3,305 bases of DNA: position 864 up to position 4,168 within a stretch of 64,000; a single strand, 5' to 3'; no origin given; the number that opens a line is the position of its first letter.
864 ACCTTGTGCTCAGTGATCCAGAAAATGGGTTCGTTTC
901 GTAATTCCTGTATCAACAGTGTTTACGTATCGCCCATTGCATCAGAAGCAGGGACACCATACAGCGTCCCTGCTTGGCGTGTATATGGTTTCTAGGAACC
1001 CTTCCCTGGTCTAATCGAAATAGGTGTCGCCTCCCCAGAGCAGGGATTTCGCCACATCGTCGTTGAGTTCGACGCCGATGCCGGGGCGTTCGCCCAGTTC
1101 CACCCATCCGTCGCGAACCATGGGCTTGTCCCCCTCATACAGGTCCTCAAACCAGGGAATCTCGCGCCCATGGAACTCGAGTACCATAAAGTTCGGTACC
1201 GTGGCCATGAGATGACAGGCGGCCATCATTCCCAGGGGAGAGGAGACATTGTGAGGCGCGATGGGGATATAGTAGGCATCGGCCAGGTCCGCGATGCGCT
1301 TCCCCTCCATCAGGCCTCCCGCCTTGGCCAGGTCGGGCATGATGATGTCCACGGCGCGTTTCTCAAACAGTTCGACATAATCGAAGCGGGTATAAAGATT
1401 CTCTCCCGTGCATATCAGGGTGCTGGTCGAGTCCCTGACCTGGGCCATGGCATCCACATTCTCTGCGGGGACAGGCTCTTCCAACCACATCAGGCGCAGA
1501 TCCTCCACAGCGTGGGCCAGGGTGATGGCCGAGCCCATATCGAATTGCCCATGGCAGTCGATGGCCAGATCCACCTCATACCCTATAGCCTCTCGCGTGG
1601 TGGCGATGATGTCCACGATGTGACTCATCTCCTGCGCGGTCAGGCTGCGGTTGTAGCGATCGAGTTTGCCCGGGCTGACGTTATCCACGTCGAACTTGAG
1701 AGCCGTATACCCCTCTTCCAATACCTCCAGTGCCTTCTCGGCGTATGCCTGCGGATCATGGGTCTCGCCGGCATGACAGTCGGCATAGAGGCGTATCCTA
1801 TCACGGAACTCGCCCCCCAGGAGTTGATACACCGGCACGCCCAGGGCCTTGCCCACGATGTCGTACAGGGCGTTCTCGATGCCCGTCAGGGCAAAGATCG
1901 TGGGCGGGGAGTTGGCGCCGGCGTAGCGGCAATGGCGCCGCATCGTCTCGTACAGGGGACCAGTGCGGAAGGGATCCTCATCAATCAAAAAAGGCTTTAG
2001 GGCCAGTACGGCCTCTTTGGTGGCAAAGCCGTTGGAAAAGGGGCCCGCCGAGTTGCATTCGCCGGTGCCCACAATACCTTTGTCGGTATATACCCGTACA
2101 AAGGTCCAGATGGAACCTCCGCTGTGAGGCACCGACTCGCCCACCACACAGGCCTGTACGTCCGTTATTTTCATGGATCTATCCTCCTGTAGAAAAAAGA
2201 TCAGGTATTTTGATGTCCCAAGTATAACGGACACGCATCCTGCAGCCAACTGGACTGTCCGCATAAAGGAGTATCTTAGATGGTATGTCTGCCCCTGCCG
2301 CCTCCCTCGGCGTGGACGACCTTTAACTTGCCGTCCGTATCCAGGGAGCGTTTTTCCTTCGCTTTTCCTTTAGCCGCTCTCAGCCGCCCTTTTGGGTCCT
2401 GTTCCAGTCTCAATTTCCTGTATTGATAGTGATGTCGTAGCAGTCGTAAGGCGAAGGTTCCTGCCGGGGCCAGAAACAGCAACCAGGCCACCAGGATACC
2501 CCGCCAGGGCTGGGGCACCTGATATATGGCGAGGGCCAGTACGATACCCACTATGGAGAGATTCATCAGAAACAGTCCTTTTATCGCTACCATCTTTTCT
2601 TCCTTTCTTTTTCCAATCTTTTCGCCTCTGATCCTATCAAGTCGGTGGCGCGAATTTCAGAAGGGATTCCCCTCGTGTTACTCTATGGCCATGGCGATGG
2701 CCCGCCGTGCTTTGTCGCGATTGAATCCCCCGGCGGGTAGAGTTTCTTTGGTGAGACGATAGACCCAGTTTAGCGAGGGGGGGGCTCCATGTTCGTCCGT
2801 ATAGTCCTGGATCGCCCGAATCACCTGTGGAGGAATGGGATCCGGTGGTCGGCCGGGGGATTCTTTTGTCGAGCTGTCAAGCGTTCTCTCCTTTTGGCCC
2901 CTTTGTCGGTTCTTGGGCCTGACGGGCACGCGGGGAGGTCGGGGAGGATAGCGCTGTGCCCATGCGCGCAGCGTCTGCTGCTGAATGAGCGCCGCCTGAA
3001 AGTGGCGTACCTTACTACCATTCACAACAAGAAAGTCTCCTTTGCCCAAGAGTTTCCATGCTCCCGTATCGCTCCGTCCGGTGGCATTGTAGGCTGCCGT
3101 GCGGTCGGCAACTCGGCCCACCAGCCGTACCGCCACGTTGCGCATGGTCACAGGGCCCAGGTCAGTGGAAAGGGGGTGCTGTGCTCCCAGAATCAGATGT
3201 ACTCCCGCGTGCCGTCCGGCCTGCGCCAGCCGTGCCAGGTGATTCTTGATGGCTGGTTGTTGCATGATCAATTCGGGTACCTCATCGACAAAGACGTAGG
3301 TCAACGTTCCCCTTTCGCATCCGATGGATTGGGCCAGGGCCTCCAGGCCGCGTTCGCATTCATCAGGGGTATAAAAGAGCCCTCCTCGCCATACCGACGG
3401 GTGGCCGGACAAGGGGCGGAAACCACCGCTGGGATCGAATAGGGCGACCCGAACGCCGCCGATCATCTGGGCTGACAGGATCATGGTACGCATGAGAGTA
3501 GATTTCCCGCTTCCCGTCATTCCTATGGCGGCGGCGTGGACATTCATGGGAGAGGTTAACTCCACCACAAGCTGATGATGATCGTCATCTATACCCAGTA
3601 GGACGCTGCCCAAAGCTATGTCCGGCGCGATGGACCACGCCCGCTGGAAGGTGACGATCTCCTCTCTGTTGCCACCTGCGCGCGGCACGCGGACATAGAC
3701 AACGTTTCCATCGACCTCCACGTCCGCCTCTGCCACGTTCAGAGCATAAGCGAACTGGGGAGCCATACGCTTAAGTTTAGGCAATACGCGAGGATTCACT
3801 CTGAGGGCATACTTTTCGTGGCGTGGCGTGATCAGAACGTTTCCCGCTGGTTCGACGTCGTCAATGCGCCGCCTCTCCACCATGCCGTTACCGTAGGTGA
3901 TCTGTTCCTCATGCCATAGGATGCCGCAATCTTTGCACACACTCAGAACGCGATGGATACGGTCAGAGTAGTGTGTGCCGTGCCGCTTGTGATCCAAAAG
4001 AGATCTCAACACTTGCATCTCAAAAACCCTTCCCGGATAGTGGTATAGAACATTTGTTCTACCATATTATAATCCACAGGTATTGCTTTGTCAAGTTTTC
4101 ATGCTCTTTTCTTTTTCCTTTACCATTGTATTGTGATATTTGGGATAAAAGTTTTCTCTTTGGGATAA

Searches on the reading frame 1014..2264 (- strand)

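Call 22: search_protein_families(library=ncbifam, proteins=[window:1014-2264:-], max_evalue=0.00001)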
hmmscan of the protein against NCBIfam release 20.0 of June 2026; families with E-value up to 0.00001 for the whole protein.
window:1014-2264:- (417 aa): 13 families
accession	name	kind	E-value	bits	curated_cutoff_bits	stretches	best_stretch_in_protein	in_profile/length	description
NF010624.0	PRK14017.1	equivalog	1.2e-73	248.5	311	1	52-405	14-357/382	galactonate dehydratase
NF040790.2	glucon_galact_dh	equivalog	3.5e-69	233.5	750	1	31-407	1-368/390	bifunctional D-gluconate/D-galactonate dehydratase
NF043051.1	ManoateDhtManD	equivalog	4.4e-54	183.8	550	1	48-407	12-382/403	D-mannonate dehydratase ManD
NF011654.0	PRK15072.1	subfamily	2.5e-50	171.5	430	2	209-407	185-383/404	D-galactonate dehydratase family protein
NF040866.1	AraD_Arch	equivalog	1.1e-39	136.4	650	1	56-405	37-366/372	arabinonate dehydratase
NF047820.1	TalGalacDh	equivalog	1.5e-35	122.8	500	1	55-405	40-361/371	L-talarate/galactarate dehydratase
NF011968.0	PRK15440.1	equivalog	4.7e-32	111.3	393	2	213-405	192-388/395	L-rhamnonate dehydratase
TIGR02534.1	mucon_cyclo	subfamily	1.1e-30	106.9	334.95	1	55-405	31-362/368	muconate/chloromuconate family cycloisomerase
NF043002.1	HProlDhtase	equivalog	2.5e-20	72.6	500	1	54-403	34-357/366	cis-3-hydroxy-L-proline dehydratase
TIGR01928.1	menC_lowGC_arch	equivalog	1.3e-11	44.1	200.65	1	55-328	25-271/325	o-succinylbenzoate synthase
NF041118.1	A_G_epim_Thtga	equivalog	7.7e-11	41.7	500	1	56-354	34-307/341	L-Ala-D/L-Glu epimerase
NF002782.0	PRK02901.1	equivalog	3e-07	29.7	288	1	196-359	113-261/328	o-succinylbenzoate synthase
TIGR03247.1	glucar-dehydr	equivalog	8.8e-07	28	828.7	0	122-157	105-141/441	glucarate dehydratase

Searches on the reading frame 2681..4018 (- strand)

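Call 22: search_protein_families(library=ncbifam, proteins=[window:2681-4018:-], max_evalue=0.00001)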
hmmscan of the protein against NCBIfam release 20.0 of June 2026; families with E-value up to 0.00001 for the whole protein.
window:2681-4018:- (446 aa): 3 families
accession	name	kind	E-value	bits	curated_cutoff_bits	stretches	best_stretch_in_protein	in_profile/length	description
TIGR03924.1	T7SS_EccC_a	equivalog_domain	1.8e-11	43.5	509.15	0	124-182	411-473/673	type VII secretion protein EccCa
NF007615.0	PRK10263.1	equivalog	1.3e-08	33.1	1566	1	240-357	1142-1260/1355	DNA translocase FtsK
TIGR03928.1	T7_EssCb_Firm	equivalog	1.4e-06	26.2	778.4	0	242-327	583-667/1296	type VII secretion protein EssC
